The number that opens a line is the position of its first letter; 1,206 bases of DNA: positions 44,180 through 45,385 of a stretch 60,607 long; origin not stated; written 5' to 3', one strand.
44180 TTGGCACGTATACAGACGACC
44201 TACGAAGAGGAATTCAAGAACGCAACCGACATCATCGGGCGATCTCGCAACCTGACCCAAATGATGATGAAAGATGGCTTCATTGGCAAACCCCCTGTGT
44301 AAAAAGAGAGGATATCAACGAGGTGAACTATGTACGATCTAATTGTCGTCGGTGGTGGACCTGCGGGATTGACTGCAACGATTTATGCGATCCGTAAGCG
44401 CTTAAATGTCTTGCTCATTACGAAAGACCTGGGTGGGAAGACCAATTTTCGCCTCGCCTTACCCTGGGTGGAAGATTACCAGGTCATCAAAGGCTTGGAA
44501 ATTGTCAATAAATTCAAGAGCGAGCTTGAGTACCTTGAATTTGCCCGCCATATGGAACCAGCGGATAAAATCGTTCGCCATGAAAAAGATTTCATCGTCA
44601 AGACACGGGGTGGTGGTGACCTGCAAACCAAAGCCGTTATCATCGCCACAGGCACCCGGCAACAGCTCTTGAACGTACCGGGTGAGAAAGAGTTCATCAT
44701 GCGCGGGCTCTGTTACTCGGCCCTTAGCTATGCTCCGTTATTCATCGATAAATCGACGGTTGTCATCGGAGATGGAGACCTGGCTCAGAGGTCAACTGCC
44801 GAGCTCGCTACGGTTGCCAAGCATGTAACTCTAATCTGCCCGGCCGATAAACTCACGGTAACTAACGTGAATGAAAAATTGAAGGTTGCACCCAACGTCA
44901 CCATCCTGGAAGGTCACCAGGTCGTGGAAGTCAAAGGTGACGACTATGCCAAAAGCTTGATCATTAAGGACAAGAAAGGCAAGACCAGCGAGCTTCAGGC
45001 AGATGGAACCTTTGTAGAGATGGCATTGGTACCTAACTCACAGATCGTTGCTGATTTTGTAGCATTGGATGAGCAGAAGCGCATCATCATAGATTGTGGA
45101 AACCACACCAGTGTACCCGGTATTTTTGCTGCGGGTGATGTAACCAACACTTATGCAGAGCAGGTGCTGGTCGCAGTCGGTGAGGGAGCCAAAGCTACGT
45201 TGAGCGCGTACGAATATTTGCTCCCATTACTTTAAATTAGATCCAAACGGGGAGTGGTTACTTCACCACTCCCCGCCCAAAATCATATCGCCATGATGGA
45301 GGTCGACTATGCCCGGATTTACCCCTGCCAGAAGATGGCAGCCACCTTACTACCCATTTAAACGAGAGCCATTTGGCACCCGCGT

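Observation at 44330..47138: metVF flanked by a Cys-less TrxR-like flavoprotein and a degenerate HdrC: candidate alternative electron-input module for MTHFR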

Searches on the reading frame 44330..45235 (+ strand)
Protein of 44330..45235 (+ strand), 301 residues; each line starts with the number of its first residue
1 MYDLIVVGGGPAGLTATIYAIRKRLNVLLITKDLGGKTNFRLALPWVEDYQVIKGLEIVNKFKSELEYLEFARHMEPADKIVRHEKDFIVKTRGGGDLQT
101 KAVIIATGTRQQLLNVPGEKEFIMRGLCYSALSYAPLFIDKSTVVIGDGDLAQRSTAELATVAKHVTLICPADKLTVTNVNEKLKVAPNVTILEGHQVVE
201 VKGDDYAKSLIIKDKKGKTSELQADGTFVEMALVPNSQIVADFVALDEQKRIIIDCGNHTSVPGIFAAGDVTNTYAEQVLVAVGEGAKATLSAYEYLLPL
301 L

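Call 4: search_protein_families(library=pfam, proteins=[window:44330-45235:+], max_evalue=0.01)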
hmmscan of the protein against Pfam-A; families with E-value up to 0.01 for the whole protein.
window:44330-45235:+ (301 aa): 11 families
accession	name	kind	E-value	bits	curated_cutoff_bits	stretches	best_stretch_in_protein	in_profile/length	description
PF07992.20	Pyr_redox_2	-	8.7e-36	124.3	26.1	1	2-286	1-291/291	Pyridine nucleotide-disulphide oxidoreductase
PF13738.12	Pyr_redox_3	-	1.6e-14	54.3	30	1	76-269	102-305/305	Pyridine nucleotide-disulphide oxidoreductase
PF12831.13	FAD_oxidored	-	5.2e-10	39.6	27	1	3-68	1-70/416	FAD dependent oxidoreductase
PF00890.30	FAD_binding_2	-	3.9e-07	30.1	20.4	1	3-34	1-32/414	FAD binding domain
PF03486.20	HI0933_like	-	9.4e-07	28.9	50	1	3-32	2-31/244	HI0933-like protein Rossmann domain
PF01134.28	GIDA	-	2.6e-06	27.2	22.1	1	3-34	1-32/391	Glucose inhibited division protein A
PF00070.33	Pyr_redox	-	2.8e-06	28.2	22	1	143-211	2-78/82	Pyridine nucleotide-disulphide oxidoreductase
PF01266.30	DAO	-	3.9e-05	23.8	27.9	1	3-37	1-37/353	FAD dependent oxidoreductase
PF13241.12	NAD_binding_7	-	4.1e-05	24.5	22.1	1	140-199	7-48/104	Putative NAD(P)-binding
PF13450.12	NAD_binding_8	-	0.0021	18.8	21.9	1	6-38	1-35/68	NAD(P)-binding Rossmann-like domain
PF01946.23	Thi4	-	0.0048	16.6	26.2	1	3-34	19-51/235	Thi4 family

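Call 7: find_homologous_proteins(query=window:44330-45235:+, max_evalue=1e-10)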
Query window:44330-45235:+ (301 aa): 7959 proteins with E <= 1e-10 among 8000 candidates; the best 120 are listed.
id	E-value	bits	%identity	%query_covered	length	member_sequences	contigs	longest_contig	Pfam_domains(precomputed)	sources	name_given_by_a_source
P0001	1.0e-181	621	95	100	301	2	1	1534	PF00890.31,PF07992.21,PF00070.34,PF13738.13,PF03486.21,PF01134.29,PF12831.14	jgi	jgi:alkyl hydroperoxide reductase subunit F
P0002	1.1e-181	621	93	100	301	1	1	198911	PF00890.31,PF07992.21,PF13738.13,PF03486.21,PF01134.29,PF12831.14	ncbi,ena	-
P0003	3.0e-181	619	93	100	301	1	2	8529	PF01266.31,PF00890.31,PF07992.21,PF13738.13,PF03486.21,PF01134.29,PF12831.14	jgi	jgi:alkyl hydroperoxide reductase subunit F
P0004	3.7e-181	619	94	100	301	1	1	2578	PF01266.31,PF00890.31,PF07992.21,PF00070.34,PF13738.13,PF03486.21,PF01134.29,PF12831.14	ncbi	-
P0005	3.0e-180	616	93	100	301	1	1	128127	PF00890.31,PF07992.21,PF13738.13,PF03486.21,PF01134.29,PF12831.14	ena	-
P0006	6.3e-179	612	93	100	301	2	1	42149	PF00890.31,PF07992.21,PF13738.13,PF03486.21,PF01134.29,PF12831.14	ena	-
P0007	9.0e-179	611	94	100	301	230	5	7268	PF00890.31,PF07992.21,PF00070.34,PF13738.13,PF03486.21,PF01134.29,PF12831.14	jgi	jgi:alkyl hydroperoxide reductase subunit F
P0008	1.1e-178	611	93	100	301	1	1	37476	PF01266.31,PF00890.31,PF07992.21,PF00070.34,PF13738.13,PF03486.21,PF01134.29,PF12831.14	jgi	jgi:alkyl hydroperoxide reductase subunit F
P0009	4.5e-178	609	93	100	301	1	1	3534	PF00890.31,PF07992.21,PF00070.34,PF13738.13,PF03486.21,PF01134.29,PF12831.14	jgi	jgi:NADH-dependent peroxiredoxin subunit F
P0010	7.0e-178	608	94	100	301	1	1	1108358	PF00890.31,PF07992.21,PF13738.13,PF03486.21,PF01134.29,PF12831.14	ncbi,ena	-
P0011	7.3e-176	602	90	100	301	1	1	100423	PF01266.31,PF00890.31,PF07992.21,PF13738.13,PF03486.21,PF01134.29,PF12831.14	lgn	-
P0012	1.2e-175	601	92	100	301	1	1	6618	PF00890.31,PF07992.21,PF00070.34,PF13738.13,PF03486.21,PF01134.29,PF12831.14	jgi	jgi:alkyl hydroperoxide reductase subunit F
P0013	8.2e-175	598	90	100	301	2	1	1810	PF00890.31,PF07992.21,PF00070.34,PF13738.13,PF03486.21,PF01134.29,PF12831.14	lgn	-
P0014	5.5e-174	595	91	100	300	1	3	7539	PF00890.31,PF07992.21,PF00070.34,PF13738.13,PF03486.21,PF01134.29,PF12831.14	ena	-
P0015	5.8e-174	595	91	100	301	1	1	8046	PF00890.31,PF07992.21,PF13738.13,PF03486.21,PF01134.29,PF12831.14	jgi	jgi:alkyl hydroperoxide reductase subunit F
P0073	1.3e-140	486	73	100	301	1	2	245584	PF00890.31,PF07992.21,PF00070.34,PF13738.13,PF03486.21,PF01134.29,PF12831.14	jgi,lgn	jgi:alkyl hydroperoxide reductase subunit F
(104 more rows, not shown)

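Call 8: search_solved_structures(query=window:44330-45235:+, max_evalue=0.00001, show_alignments=3)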
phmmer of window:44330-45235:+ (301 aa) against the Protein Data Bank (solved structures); distinct sequences matched with E-value up to 0.00001: 64 (the best 60 are shown).
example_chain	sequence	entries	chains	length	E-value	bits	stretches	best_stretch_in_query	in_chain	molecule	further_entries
4zn0_A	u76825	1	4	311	3.4e-44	154.7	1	1-297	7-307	Thioredoxin reductase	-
3f8d_A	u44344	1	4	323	2.8e-42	148.4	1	2-297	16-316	Thioredoxin reductase (TrxB-3)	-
1fl2_A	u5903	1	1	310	2.9e-42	148.4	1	2-298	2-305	ALKYL HYDROPEROXIDE REDUCTASE SUBUNIT F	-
3f8p_A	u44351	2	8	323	4.6e-42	147.7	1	2-297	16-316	Thioredoxin reductase (TrxB-3)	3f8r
4o5q_A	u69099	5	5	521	2.1e-41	145.6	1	2-298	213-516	Alkyl hydroperoxide reductase subunit F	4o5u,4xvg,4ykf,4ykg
1hyu_A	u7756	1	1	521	8.4e-41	143.6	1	2-298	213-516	ALKYL HYDROPEROXIDE REDUCTASE SUBUNIT F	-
5mh4_A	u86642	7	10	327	2.1e-39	139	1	2-299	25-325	Thioredoxin reductase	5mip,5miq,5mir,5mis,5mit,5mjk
5uwy_A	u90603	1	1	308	9.8e-39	136.8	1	1-297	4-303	Thioredoxin reductase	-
7jyp_A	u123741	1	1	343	5.3e-37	131.1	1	2-291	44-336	Thioredoxin reductase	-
3cty_A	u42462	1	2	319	4.8e-36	128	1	2-295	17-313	Thioredoxin reductase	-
2q7v_A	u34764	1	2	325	8.8e-35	123.8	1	2-294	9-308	Thioredoxin reductase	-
7p9e_A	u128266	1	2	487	2.1e-34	122.6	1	2-297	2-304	Thioredoxin reductase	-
7p9d_A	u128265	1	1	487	5.5e-34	121.2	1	2-297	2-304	Thioredoxin reductase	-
9xub_A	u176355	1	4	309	3.6e-32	115.2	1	3-297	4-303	Thioredoxin reductase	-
2a87_A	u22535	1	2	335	4.9e-32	114.8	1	3-297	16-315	Thioredoxin reductase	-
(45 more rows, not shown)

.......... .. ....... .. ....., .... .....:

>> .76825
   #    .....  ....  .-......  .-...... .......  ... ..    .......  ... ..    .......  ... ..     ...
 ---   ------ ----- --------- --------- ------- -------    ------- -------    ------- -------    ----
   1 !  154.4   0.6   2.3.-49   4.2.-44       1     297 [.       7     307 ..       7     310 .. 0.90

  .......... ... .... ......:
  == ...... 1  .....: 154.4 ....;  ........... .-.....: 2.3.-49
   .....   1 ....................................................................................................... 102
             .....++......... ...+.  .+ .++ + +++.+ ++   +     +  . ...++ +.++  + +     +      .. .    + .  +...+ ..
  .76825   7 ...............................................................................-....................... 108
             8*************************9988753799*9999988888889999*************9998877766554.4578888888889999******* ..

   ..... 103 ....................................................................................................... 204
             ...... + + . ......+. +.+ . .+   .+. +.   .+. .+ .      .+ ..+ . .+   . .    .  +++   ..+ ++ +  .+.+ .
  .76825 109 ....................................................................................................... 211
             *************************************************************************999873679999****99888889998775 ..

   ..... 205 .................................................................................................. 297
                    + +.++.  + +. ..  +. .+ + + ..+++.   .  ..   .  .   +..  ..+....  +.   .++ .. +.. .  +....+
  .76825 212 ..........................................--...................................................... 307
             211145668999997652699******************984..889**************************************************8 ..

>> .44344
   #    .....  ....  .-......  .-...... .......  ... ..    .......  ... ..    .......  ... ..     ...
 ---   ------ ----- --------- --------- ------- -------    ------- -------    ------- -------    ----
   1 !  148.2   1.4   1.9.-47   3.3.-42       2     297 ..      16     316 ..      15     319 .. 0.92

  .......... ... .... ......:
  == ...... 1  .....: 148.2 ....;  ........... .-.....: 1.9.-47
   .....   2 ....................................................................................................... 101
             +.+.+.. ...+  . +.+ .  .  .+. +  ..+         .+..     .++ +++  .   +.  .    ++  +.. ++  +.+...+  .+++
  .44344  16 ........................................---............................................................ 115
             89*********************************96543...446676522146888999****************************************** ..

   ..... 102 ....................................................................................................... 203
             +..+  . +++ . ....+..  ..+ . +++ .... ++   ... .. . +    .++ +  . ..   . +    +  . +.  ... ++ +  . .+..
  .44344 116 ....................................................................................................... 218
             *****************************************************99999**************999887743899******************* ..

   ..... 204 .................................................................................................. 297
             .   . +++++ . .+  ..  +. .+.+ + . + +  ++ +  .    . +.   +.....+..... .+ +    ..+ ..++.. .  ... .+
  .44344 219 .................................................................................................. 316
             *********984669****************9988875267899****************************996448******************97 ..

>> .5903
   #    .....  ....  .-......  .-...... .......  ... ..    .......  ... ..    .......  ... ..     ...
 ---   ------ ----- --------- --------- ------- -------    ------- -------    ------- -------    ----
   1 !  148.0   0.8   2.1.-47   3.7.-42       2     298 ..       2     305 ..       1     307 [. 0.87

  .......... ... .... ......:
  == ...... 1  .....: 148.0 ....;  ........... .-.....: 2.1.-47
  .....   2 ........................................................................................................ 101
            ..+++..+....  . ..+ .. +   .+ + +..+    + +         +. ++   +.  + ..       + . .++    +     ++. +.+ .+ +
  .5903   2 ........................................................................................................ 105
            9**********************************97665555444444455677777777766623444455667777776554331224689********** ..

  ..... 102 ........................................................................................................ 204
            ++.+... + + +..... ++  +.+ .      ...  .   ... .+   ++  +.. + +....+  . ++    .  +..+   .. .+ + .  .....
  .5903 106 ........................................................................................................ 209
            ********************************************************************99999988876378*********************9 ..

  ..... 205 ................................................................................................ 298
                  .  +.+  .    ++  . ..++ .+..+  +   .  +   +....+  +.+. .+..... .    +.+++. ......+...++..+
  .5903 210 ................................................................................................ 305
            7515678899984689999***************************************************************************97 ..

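Call 9: find_encoding_contigs(protein=P0010, flank=8000, max_places=3)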
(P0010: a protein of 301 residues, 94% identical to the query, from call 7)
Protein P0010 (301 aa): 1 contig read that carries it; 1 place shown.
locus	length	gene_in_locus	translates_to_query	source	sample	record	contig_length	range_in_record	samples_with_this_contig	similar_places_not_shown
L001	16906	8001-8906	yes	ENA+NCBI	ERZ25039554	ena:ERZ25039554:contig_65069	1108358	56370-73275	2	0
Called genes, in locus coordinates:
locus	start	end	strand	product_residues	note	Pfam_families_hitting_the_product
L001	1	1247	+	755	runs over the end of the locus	PF18537:CODH_A_N, PF03598:CdhC, PF19436:ACS_CODH_B_C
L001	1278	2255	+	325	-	PF03599:CdhD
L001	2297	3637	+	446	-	PF04060:FeS, PF03599:CdhD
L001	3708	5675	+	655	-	PF00111:Fer2, PF17650:RACo_linker, PF17651:Raco_middle, PF14574:RACo_C_ter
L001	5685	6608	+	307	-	PF00809:Pterin_bind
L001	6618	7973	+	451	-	PF00390:malic, PF03949:Malic_M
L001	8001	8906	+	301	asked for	PF00890:FAD_binding_2 (faint), PF01134:GIDA (faint), PF03486:HI0933_like (faint), PF07992:Pyr_redox_2, PF12831:FAD_oxidored (weak), PF13738:Pyr_redox_3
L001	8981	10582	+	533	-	PF12225:DUF5981, PF02219:MTHFR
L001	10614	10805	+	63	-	-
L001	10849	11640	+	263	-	PF00142:Fer4_NifH (faint), PF01656:CbiA, PF02374:ArsA_ATPase, PF10609:ParA (weak), PF13614:AAA_31 (weak)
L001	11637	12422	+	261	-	PF01656:CbiA, PF02374:ArsA_ATPase (faint), PF10609:ParA (faint), PF13614:AAA_31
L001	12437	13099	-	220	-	PF02230:Abhydrolase_2, PF00561:Abhydrolase_1 (faint)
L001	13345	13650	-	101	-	-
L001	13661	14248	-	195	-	PF01734:Patatin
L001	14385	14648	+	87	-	-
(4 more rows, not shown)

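Call 10: find_encoding_contigs(protein=P0073, flank=8000, max_places=3)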
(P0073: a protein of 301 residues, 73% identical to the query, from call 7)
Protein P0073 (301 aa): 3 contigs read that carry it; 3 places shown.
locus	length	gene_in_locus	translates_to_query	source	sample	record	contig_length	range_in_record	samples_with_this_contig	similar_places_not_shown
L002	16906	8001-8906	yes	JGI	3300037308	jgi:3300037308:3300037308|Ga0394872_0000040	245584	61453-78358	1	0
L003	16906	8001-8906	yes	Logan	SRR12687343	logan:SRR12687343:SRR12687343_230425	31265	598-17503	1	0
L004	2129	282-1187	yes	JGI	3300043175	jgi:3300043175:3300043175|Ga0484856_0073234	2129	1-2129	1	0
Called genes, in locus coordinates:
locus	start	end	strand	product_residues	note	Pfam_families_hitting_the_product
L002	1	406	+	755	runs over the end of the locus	PF18537:CODH_A_N, PF03598:CdhC, PF19436:ACS_CODH_B_C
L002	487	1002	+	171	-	PF00571:CBS (weak)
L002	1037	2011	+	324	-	PF03599:CdhD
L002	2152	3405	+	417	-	PF03599:CdhD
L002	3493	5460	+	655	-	PF00111:Fer2, PF17650:RACo_linker, PF17651:Raco_middle, PF14574:RACo_C_ter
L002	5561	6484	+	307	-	PF00809:Pterin_bind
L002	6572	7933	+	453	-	PF00390:malic, PF03949:Malic_M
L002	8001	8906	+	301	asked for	PF00890:FAD_binding_2 (faint), PF01134:GIDA (faint), PF03486:HI0933_like (faint), PF07992:Pyr_redox_2, PF12831:FAD_oxidored (weak), PF13738:Pyr_redox_3, PF00070:Pyr_redox (weak)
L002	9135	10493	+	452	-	PF12225:DUF5981, PF02219:MTHFR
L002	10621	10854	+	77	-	-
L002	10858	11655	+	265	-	PF00142:Fer4_NifH (faint), PF01656:CbiA, PF02374:ArsA_ATPase, PF10609:ParA (weak), PF13614:AAA_31 (weak)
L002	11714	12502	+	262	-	PF00142:Fer4_NifH (faint), PF01656:CbiA, PF10609:ParA (faint), PF13614:AAA_31 (weak)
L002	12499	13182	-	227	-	PF02230:Abhydrolase_2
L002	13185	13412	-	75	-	-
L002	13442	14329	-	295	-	PF01734:Patatin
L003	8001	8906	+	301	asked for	PF00890:FAD_binding_2 (faint), PF01134:GIDA (faint), PF03486:HI0933_like (faint), PF07992:Pyr_redox_2, PF12831:FAD_oxidored (weak), PF13738:Pyr_redox_3, PF00070:Pyr_redox (weak)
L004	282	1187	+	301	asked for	PF00890:FAD_binding_2 (faint), PF01134:GIDA (faint), PF03486:HI0933_like (faint), PF07992:Pyr_redox_2, PF12831:FAD_oxidored (weak), PF13738:Pyr_redox_3, PF00070:Pyr_redox (weak)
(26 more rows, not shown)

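Call 16: find_related_loci(query=A2, collection=genome_contigs, flank=7000)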
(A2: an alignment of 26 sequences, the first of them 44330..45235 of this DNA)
Query A2 (301 aa) in genome_contigs; peptide patterns used: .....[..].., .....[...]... (x = any residue, [..] = any of these).
261 stretches matched a pattern; 211 encode a relative of the query (tblastn E <= 1e-3); the best 80 are kept; 80 distinct loci.
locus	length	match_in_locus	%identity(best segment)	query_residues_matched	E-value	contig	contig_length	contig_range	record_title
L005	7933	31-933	96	1-301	0e+0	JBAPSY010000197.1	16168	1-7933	MAG: Anaerolineales bacterium isolate MFD02339_ilm_asm_bin15 k127_145701, whole genome shotgun sequence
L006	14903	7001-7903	97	1-301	0e+0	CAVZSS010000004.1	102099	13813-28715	MAG: uncultured Chloroflexia bacterium isolate MFD00709.bin.3.105 genome assembly, contig: contig_115630, whole genome s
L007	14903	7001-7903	95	1-301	0e+0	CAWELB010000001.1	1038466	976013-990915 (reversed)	MAG: uncultured Chloroflexia bacterium isolate MFD05942.bin.1.323 genome assembly, contig: contig_15811, whole genome sh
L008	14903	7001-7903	95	1-301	0e+0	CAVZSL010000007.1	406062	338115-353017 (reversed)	MAG: uncultured Chloroflexia bacterium isolate MFD00709.bin.2.114 genome assembly, contig: contig_60274, whole genome sh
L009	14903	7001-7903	94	1-301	0e+0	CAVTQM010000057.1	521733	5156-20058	MAG: uncultured Chloroflexia bacterium isolate MFD00709.bin.2.142 genome assembly, contig: contig_6143, whole genome sho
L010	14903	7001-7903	95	1-301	0e+0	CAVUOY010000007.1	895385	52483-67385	MAG: uncultured Chloroflexia bacterium isolate MFD05942.bin.2.106 genome assembly, contig: contig_14796, whole genome sh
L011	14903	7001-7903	95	1-301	0e+0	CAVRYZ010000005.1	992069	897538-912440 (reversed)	MAG: uncultured Chloroflexia bacterium isolate MFD05942.bin.2.86 genome assembly, contig: contig_3979, whole genome shot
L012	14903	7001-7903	93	1-301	0e+0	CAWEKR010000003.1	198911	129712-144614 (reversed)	MAG: uncultured Chloroflexia bacterium isolate MFD05942.bin.3.255 genome assembly, contig: contig_14778, whole genome sh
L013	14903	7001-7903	93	1-301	0e+0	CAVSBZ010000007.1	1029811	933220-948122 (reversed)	MAG: uncultured Chloroflexia bacterium isolate MFD02979.bin.1.145 genome assembly, contig: contig_67307, whole genome sh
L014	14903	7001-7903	93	1-301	0e+0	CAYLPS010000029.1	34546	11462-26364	MAG TPA_asm: uncultured Anaerolineaceae bacterium isolate SRP098346_co1_7 genome assembly, contig: NODE_793_length_34546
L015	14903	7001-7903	94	1-301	0e+0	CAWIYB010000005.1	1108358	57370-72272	MAG: uncultured Chloroflexia bacterium isolate MFD05942.bin.1.129 genome assembly, contig: contig_65069, whole genome sh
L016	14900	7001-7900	93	1-300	0e+0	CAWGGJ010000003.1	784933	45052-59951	MAG: uncultured Chloroflexia bacterium isolate MFD02979.bin.1.144 genome assembly, contig: contig_23929, whole genome sh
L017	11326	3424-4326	92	1-301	0e+0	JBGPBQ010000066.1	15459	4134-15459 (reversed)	MAG: Anaerolineae bacterium isolate OBJ_0618_130150_101 k141_2455841_length_15459_cov_9.0000, whole genome shotgun seque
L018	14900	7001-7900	91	1-300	0e+0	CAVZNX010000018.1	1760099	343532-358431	MAG: uncultured Chloroflexia bacterium isolate MFD02979.bin.2.70 genome assembly, contig: contig_53696, whole genome sho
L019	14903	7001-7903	91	1-301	0e+0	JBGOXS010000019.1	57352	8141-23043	MAG: Anaerolineae bacterium isolate OBJ_0618_130150_61 k141_1371667_length_57352_cov_11.9979, whole genome shotgun seque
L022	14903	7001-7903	70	1-301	3e-149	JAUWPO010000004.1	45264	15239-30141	MAG: Chloroflexota bacterium isolate CSMAG_2478 CSMAG_2478_k141_188244_length_45264_cov_91.1232, whole genome shotgun se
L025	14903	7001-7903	73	1-301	7e-148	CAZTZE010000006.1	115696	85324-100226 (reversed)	MAG TPA_asm: uncultured Chloroflexus sp. isolate binchicken_co266_168 genome assembly, contig: NODE_403_length_115696_co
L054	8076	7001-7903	69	1-301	4e-142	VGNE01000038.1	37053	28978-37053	MAG: Chloroflexi bacterium isolate K_DeepCast_100m_m2_203 K_DeepCast_100m_m2_203_Ga0194127_10001292, whole genome shotgu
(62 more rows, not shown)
